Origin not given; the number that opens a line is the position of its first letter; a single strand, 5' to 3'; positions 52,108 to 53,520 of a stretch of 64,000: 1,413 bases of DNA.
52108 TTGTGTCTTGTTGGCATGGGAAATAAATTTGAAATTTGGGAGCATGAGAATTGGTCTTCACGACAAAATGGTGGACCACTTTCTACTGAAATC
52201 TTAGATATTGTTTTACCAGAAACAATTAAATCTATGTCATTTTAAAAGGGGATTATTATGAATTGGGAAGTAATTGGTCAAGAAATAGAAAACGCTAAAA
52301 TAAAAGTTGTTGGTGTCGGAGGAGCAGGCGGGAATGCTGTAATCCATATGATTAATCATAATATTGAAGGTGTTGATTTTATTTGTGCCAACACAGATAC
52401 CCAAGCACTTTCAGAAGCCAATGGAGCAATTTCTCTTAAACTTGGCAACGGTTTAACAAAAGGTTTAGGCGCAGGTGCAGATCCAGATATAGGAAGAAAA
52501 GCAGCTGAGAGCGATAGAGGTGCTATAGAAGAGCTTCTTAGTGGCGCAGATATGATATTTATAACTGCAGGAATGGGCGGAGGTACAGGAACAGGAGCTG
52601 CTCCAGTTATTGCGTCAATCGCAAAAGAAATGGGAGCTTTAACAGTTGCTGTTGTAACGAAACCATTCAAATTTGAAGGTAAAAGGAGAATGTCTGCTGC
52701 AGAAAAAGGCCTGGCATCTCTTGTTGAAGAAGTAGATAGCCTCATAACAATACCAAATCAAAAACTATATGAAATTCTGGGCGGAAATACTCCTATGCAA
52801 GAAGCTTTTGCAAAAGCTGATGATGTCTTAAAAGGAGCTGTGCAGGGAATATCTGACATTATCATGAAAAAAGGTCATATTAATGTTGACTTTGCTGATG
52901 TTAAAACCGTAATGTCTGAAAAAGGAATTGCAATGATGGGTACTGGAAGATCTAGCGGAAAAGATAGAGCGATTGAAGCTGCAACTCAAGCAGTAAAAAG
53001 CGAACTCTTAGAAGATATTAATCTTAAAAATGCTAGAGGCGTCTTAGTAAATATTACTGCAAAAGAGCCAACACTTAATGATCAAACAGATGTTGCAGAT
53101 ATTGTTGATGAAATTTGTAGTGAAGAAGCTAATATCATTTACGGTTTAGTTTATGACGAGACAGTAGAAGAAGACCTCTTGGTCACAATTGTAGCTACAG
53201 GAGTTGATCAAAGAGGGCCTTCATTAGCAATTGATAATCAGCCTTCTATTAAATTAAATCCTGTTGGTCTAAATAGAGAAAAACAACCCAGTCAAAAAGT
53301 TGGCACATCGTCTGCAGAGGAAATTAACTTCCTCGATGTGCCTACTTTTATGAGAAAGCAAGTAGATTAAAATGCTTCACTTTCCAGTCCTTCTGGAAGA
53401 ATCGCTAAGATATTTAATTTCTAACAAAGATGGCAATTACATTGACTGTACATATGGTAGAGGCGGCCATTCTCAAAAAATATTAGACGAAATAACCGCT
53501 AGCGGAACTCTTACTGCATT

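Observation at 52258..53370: ftsZ lies between mraZ and rsmH rather than at the distal end of the dcw cluster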

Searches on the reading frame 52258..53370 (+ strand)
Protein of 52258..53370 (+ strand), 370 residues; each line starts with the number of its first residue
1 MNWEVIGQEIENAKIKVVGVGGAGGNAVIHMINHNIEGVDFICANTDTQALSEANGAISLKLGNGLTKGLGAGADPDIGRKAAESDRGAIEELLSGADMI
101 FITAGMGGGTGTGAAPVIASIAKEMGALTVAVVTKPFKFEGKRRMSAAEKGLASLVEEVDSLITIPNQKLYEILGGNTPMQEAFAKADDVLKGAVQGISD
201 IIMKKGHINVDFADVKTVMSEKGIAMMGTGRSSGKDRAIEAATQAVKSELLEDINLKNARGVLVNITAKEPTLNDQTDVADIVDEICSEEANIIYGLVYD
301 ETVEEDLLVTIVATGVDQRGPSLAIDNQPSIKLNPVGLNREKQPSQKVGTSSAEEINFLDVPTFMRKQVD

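Call 3: search_protein_families(library=ncbifam, proteins=[window:52258-53370:+])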
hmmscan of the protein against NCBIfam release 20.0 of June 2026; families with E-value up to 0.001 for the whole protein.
window:52258-53370:+ (370 aa): 1 family
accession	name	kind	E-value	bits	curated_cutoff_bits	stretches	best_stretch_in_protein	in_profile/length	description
TIGR00065.1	ftsZ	equivalog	1.5e-119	399.4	295.2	1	8-322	13-330/353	cell division protein FtsZ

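Call 8: find_homologous_proteins(query=window:52258-53370:+, max_evalue=1e-30)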
Query window:52258-53370:+ (370 aa): 8000 proteins with E <= 1e-30 among 8000 candidates; the best 120 are listed.
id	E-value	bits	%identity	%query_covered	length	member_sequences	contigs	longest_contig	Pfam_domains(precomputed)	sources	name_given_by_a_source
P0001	8.6e-226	767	98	100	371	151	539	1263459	PF00091.32,PF12327.14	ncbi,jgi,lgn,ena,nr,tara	ncbi:cell division protein FtsZ [Gammaproteobacteria bacterium]|jgi:cell division protein FtsZ|nr:ce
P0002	9.5e-206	701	80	100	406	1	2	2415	PF00091.32,PF12327.14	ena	-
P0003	5.6e-202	689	89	100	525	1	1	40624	PF02381.24,PF00091.32,PF12327.14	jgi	-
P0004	1.6e-201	687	89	100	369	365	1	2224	PF00091.32,PF12327.14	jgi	-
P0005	1.4e-199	681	87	100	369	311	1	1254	PF00091.32,PF12327.14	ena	-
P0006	2.8e-199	680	88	100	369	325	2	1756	PF00091.32,PF12327.14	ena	-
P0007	2.1e-197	674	86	100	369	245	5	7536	PF00091.32,PF12327.14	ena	-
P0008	2.3e-196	670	85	100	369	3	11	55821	PF00091.32,PF12327.14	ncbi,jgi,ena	jgi:cell division protein FtsZ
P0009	6.7e-195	665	85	100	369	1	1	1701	PF00091.32,PF12327.14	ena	-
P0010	4.2e-194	663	85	100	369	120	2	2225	PF00091.32,PF12327.14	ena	-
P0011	1.2e-189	648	84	100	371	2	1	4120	PF00091.32,PF12327.14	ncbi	-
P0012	2.1e-189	647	84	100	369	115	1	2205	PF00091.32,PF12327.14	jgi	-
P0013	1.7e-188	644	83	100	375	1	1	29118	PF00091.32,PF12327.14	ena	-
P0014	1.1e-187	642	81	100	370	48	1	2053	PF00091.32,PF12327.14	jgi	-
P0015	3.3e-187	640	82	100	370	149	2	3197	PF00091.32,PF12327.14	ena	-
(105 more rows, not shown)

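Call 9: find_related_loci(query=window:52258-53370:+, collection=genome_contigs, flank=10000)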
Query window:52258-53370:+ (370 aa) in genome_contigs; peptide patterns used: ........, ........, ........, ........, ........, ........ (x = any residue, [..] = any of these).
600 stretches matched a pattern (row limit reached: there are more); 590 encode a relative of the query (tblastn E <= 1e-3); the best 80 are kept; 80 distinct loci.
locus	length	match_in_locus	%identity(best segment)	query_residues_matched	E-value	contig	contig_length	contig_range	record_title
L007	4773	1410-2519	99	1-370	0e+0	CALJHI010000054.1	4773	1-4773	MAG: uncultured SAR86 cluster bacterium isolate S2_Bin_METABAT__269_1 genome assembly, contig: c_000003502007, whole gen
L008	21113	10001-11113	98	1-370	0e+0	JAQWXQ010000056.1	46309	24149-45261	MAG: SAR86 cluster bacterium isolate cluster3_bin.34 k119_1079518, whole genome shotgun sequence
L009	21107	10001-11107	88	1-370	0e+0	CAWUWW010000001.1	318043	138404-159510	MAG: uncultured SAR86 cluster bacterium isolate HER22_SIP_1000_bin_47 genome assembly, contig: HER22_SP_1000_bin_47-read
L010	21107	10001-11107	81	1-370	0e+0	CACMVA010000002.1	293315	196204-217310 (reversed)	MAG: uncultured SAR86 cluster bacterium isolate AG-892-E05 genome assembly, contig: AG-892-E05_NODE_2, whole genome shot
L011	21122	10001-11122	79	1-370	2e-173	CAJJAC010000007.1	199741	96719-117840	MAG: SAR86 cluster bacterium SAR86B isolate FRAM18_bin308 genome assembly, contig: FRAM18_bin308-7, whole genome shotgun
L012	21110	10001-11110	76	1-370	2e-170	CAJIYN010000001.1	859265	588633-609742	MAG: uncultured SAR86 cluster bacterium isolate FRAM18_bin311 genome assembly, contig: FRAM18_bin311-1, whole genome sho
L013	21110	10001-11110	77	1-370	2e-170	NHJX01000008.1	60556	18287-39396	MAG: Gammaproteobacteria bacterium TMED226 37849, whole genome shotgun sequence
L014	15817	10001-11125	71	1-370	2e-151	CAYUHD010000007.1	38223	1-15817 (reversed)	MAG TPA_asm: uncultured Gammaproteobacteria bacterium isolate SRP077602_co11_421 genome assembly, contig: NODE_848_lengt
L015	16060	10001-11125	70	1-370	3e-146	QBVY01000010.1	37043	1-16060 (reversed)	SAR86 cluster bacterium AG-313-N18 Ga0172194_110, whole genome shotgun sequence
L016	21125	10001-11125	70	1-370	3e-146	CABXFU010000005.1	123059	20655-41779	MAG: uncultured SAR86 cluster bacterium isolate AG-313-P16 genome assembly, contig: AG-313-P16_NODE_5, whole genome shot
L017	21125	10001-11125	70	1-370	4e-152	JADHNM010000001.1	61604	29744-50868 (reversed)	MAG: SAR86 cluster bacterium isolate BS301-5m-G68 BS301-5m-C524, whole genome shotgun sequence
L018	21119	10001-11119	74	1-370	1e-160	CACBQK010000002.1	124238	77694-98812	uncultured SAR86 cluster bacterium isolate AG-359-G23 genome assembly, contig: AG-359-G23_NODE_2, whole genome shotgun s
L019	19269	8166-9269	52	26-370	1e-107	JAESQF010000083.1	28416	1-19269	MAG: Oleispira sp. isolate NORP219 MHASMcontig_261282, whole genome shotgun sequence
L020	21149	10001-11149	54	3-370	3e-105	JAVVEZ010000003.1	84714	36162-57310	MAG: Pseudomonadales bacterium isolate TamC13-34 NODE_201_length_84714_cov_6.780921, whole genome shotgun sequence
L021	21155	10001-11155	54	1-370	2e-104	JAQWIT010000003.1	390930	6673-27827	MAG: Gammaproteobacteria bacterium isolate cluster1_bin.6 k141_482078, whole genome shotgun sequence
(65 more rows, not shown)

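Call 25: search_protein_families(library=pfam, proteins=[window:52258-53370:+], max_evalue=1)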
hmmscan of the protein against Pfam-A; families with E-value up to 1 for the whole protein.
window:52258-53370:+ (370 aa): 2 families
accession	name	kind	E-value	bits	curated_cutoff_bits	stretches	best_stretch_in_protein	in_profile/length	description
PF00091.31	Tubulin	-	5.4e-50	170.8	33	1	14-174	1-189/190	Tubulin/FtsZ family, GTPase domain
PF12327.13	FtsZ_C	-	1.5e-24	86.6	27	1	223-317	1-95/95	FtsZ family, C-terminal domain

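Call 37: find_related_loci(query=L016:16680-17762:+, collection=metagenome_contigs, flank=10000)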
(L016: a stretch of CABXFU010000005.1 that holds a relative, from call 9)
Query L016:16680-17762:+ (361 aa) in metagenome_contigs; peptide patterns used: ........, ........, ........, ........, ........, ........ (x = any residue, [..] = any of these).
600 stretches matched a pattern (row limit reached: there are more); 596 encode a relative of the query (tblastn E <= 1e-3); the best 80 are kept; 80 distinct loci.
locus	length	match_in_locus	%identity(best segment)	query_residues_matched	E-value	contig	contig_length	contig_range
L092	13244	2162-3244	87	1-361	0e+0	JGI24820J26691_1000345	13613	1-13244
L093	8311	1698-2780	68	1-361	1e-161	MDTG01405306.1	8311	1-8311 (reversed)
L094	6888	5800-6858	60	8-361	4e-134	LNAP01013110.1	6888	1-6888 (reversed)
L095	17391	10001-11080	57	1-361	7e-131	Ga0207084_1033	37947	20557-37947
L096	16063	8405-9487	55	1-361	2e-130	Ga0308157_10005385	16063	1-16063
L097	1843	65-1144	58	1-361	2e-140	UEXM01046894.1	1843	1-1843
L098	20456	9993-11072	58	1-361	5e-130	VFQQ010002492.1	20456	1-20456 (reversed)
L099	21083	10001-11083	55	1-361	4e-130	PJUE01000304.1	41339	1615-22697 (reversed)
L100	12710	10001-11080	54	1-361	1e-129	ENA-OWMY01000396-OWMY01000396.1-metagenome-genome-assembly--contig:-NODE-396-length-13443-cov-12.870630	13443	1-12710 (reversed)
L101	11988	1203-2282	54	1-361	8e-130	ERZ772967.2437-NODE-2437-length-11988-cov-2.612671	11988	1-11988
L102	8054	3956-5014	60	8-361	5e-129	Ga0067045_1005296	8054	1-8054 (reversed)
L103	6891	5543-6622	55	1-361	2e-128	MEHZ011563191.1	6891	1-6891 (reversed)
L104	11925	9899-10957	57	8-361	5e-128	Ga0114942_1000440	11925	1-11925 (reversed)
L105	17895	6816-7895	58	1-361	7e-128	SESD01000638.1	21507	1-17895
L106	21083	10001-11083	54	1-361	7e-128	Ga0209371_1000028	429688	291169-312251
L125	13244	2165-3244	57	1-361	4e-121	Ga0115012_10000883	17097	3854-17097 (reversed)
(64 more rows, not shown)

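Call 41: find_homologous_proteins(query=L125:2165-3247:+, max_evalue=1e-30)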
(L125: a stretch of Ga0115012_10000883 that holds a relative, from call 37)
Query L125:2165-3247:+ (360 aa): 8000 proteins with E <= 1e-30 among 8000 candidates; the best 120 are listed.
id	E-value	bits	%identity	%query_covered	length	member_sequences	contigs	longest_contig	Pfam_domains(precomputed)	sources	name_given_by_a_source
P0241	1.6e-223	760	100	100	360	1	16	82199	PF00953.27,PF10555.15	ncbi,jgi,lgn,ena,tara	tara:strand:+ start:628 stop:1710 length:1083 start_codon:yes stop_codon:yes gene_type:complete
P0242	3.4e-223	758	100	100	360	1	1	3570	PF00953.27,PF10555.15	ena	-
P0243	3.7e-223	758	100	100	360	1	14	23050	PF00953.27,PF10555.15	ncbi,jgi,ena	-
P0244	6.0e-223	758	100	100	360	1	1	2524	PF00953.27,PF10555.15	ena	-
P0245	6.6e-223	758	100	100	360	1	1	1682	PF00953.27,PF10555.15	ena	-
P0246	1.5e-222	756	100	100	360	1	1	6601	PF00953.27,PF10555.15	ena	-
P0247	1.8e-221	753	99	100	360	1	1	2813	PF00953.27,PF10555.15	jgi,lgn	jgi:phospho-N-acetylmuramoyl-pentapeptide-transferase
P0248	2.2e-221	753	99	100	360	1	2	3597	PF00953.27,PF10555.15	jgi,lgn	jgi:phospho-N-acetylmuramoyl-pentapeptide-transferase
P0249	5.1e-221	751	99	100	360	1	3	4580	PF00953.27,PF10555.15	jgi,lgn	jgi:phospho-N-acetylmuramoyl-pentapeptide-transferase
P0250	5.5e-221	751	99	100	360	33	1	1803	PF00953.27,PF10555.15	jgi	jgi:phospho-N-acetylmuramoyl-pentapeptide-transferase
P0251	9.1e-221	750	99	100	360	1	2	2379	PF00953.27,PF10555.15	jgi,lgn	jgi:phospho-N-acetylmuramoyl-pentapeptide-transferase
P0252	1.0e-220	750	99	100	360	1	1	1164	PF00953.27,PF10555.15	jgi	jgi:phospho-N-acetylmuramoyl-pentapeptide-transferase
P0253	2.0e-220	749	98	100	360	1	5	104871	PF00953.27,PF10555.15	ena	-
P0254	2.4e-220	749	98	100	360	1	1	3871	PF00953.27,PF10555.15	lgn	-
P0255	2.1e-219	746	97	100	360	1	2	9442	PF00953.27,PF10555.15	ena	-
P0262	3.4e-218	742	96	100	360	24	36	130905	PF00953.27,PF10555.15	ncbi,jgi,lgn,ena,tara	ncbi:MAG: phospho-N-acetylmuramoyl-pentapeptide-transferase [Gammaproteobacteria bacterium]|tara:str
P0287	2.8e-177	607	77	100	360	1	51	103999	PF00953.27,PF10555.15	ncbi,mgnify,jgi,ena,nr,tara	ncbi:MAG: phospho-N-acetylmuramoyl-pentapeptide-transferase [Amoebophilaceae bacterium TMED152]|mgni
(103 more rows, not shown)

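Call 42: find_encoding_contigs(protein=P0262, flank=10000, max_places=1)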
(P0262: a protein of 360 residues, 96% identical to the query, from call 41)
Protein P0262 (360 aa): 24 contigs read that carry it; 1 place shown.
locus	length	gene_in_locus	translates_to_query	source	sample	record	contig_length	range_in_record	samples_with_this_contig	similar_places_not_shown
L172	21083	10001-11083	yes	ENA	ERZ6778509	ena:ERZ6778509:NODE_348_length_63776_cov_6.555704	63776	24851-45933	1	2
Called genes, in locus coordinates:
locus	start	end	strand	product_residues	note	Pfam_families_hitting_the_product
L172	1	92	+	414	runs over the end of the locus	PF00033:Cytochrome_B, PF13631:Cytochrom_B_N_2, PF00032:Cytochrom_B_C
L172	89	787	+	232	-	PF02167:Cytochrom_C1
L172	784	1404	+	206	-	PF02798:GST_N, PF13417:GST_N_3, PF13409:GST_N_2, PF00043:GST_C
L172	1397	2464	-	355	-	-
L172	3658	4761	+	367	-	PF00091:Tubulin, PF12327:FtsZ_C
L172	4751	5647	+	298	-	PF01795:Methyltransf_5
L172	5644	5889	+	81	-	-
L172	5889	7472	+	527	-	PF00905:Transpeptidase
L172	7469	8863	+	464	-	PF08245:Mur_ligase_M, PF02875:Mur_ligase_C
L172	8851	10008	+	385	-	PF08245:Mur_ligase_M, PF02875:Mur_ligase_C (weak)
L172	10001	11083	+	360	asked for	PF10555:MraY_sig1 (faint), PF00953:Glycos_transf_4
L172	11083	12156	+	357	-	PF21799:MurD-like_N (faint), PF08245:Mur_ligase_M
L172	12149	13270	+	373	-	PF01098:FTSW_RODA_SPOVE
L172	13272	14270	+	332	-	PF03033:Glyco_transf_28, PF04101:Glyco_tran_28_C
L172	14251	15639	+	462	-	PF01225:Mur_ligase, PF08245:Mur_ligase_M, PF02875:Mur_ligase_C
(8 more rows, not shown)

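Call 43: find_encoding_contigs(protein=P0287, flank=10000, max_places=1)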
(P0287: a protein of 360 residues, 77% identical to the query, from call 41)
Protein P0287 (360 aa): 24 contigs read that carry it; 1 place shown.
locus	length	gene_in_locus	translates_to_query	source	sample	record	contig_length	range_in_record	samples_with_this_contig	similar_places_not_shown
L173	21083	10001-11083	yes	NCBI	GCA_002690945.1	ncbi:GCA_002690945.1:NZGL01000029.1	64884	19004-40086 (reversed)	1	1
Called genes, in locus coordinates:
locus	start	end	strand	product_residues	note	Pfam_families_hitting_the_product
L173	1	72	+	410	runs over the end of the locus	PF00033:Cytochrome_B, PF13631:Cytochrom_B_N_2, PF00032:Cytochrom_B_C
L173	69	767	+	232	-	PF02167:Cytochrom_C1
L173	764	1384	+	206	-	PF02798:GST_N, PF13417:GST_N_3, PF13409:GST_N_2, PF00043:GST_C (weak)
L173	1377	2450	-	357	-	-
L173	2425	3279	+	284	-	PF00590:TP_methylase, PF23016:RsmI_C (weak)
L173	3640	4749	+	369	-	PF00091:Tubulin, PF12327:FtsZ_C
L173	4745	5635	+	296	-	-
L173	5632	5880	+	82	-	-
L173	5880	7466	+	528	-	PF00905:Transpeptidase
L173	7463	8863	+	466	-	PF08245:Mur_ligase_M, PF02875:Mur_ligase_C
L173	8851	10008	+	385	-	PF01225:Mur_ligase (faint), PF08245:Mur_ligase_M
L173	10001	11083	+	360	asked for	PF10555:MraY_sig1 (faint), PF00953:Glycos_transf_4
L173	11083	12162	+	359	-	PF21799:MurD-like_N (faint), PF08245:Mur_ligase_M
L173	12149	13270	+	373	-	-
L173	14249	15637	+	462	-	PF01225:Mur_ligase, PF08245:Mur_ligase_M, PF02875:Mur_ligase_C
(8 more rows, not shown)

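Call 57: search_solved_structures(query=window:52258-53370:+, max_evalue=1e-40, show_alignments=1)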
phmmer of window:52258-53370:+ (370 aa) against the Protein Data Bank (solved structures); distinct sequences matched with E-value up to 1e-40: 49.
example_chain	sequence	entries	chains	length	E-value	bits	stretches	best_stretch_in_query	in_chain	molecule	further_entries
2vaw_A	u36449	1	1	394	2.4e-116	392.2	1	4-330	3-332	CELL DIVISION PROTEIN FTSZ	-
1ofu_A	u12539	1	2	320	1.5e-114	386.2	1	4-318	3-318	CELL DIVISION PROTEIN FTSZ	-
9isk_A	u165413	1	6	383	3.2e-110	372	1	11-370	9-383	Cell division protein FtsZ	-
8h1o_A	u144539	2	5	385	3.4e-110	372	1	11-370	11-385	Cell division protein FtsZ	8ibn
6ll6_A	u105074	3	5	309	1e-103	350.7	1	13-316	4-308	Cell division protein FtsZ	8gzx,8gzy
6ll5_A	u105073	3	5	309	1.4e-103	350.2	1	13-316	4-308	Cell division protein FtsZ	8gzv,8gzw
6unx_A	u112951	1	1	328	2.7e-103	349.2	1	12-316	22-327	Cell division protein FtsZ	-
6umk_A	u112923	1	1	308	4.4e-103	348.6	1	13-316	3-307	Cell division protein FtsZ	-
22hr_A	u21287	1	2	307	3.5e-101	342.3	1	14-316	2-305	Cell division protein FtsZ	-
22hq_A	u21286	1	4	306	4e-101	342.1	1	14-316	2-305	Cell division protein FtsZ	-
2vam_A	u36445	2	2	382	3.1e-99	335.9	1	13-367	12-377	CELL DIVISION PROTEIN FTSZ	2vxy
4m8i_A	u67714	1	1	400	6.7e-98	331.5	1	13-321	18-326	Cell division protein FtsZ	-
3vo8_A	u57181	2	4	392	7.8e-98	331.3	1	13-321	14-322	Cell division protein FtsZ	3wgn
4dxd_A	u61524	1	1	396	8.1e-98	331.3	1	13-321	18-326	Cell division protein FtsZ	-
7ohh_A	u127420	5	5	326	5.5e-97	328.5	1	12-317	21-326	Cell division protein FtsZ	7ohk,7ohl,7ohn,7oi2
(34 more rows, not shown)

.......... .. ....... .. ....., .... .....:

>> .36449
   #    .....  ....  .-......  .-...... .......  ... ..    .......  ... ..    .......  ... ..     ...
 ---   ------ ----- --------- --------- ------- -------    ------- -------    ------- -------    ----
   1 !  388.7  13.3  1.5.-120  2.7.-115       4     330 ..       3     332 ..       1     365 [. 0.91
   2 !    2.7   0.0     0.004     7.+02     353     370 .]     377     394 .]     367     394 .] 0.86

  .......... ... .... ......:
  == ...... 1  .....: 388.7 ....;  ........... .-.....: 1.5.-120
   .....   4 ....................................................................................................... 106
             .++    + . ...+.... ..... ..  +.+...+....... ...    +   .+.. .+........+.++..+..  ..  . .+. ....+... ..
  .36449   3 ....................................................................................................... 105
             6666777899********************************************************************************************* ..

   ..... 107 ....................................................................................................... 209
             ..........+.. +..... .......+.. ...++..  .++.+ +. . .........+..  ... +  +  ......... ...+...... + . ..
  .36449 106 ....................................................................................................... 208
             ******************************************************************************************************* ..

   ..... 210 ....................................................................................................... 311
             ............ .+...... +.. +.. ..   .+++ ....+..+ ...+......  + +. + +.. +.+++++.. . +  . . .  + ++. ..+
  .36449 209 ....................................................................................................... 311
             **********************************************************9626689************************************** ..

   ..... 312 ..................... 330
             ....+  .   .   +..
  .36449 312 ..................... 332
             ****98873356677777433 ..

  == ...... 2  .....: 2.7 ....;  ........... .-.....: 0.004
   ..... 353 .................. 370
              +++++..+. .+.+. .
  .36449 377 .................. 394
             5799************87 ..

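Call 64: find_encoding_contigs(protein=P0003, flank=3000, max_places=2)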
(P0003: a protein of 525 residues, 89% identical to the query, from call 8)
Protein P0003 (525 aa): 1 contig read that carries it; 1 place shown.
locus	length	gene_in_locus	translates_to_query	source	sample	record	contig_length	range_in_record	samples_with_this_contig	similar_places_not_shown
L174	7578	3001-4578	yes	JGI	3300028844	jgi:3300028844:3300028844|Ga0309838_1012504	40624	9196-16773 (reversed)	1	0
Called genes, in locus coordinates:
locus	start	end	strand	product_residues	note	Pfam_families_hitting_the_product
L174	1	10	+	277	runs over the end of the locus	PF02167:Cytochrom_C1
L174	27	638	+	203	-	PF02798:GST_N, PF13417:GST_N_3, PF13409:GST_N_2, PF00043:GST_C (weak)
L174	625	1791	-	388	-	-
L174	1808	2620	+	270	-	PF00590:TP_methylase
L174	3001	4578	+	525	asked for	PF02381:MraZ, PF00091:Tubulin, PF12327:FtsZ_C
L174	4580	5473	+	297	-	PF01795:Methyltransf_5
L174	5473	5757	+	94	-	PF04977:DivIC (weak)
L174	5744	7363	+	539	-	PF03717:PBP_dimer, PF21922:PBP_dimer_2 (weak), PF00905:Transpeptidase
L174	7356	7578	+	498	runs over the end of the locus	PF01225:Mur_ligase (faint), PF08245:Mur_ligase_M, PF02875:Mur_ligase_C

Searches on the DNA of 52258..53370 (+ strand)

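Call 44: search_rna_families(sources=[L172, L173, L016, L011, L009], threshold=gathering)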
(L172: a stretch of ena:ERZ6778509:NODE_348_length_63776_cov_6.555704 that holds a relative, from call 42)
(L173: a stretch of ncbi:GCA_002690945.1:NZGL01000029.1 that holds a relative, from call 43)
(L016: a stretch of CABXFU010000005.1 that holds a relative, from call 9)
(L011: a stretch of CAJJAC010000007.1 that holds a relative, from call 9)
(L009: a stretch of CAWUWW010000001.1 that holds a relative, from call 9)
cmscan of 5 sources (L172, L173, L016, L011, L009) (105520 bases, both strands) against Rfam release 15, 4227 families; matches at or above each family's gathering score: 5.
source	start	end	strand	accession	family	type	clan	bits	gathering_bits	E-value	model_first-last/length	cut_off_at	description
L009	9101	9440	+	RF00010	RNaseP_bact_a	Gene; ribozyme;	CL00002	326.4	100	6.8e-106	1-367/367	no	Bacterial RNase P class A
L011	9103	9438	+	RF00010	RNaseP_bact_a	Gene; ribozyme;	CL00002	324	100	4.3e-105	1-367/367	no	Bacterial RNase P class A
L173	3293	3620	+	RF00010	RNaseP_bact_a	Gene; ribozyme;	CL00002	316.3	100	1.8e-102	1-367/367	no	Bacterial RNase P class A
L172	3307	3638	+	RF00010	RNaseP_bact_a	Gene; ribozyme;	CL00002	313.3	100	1.8e-101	1-367/367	no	Bacterial RNase P class A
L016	9110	9445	+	RF00010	RNaseP_bact_a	Gene; ribozyme;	CL00002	310.7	100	1.4e-100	1-367/367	no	Bacterial RNase P class A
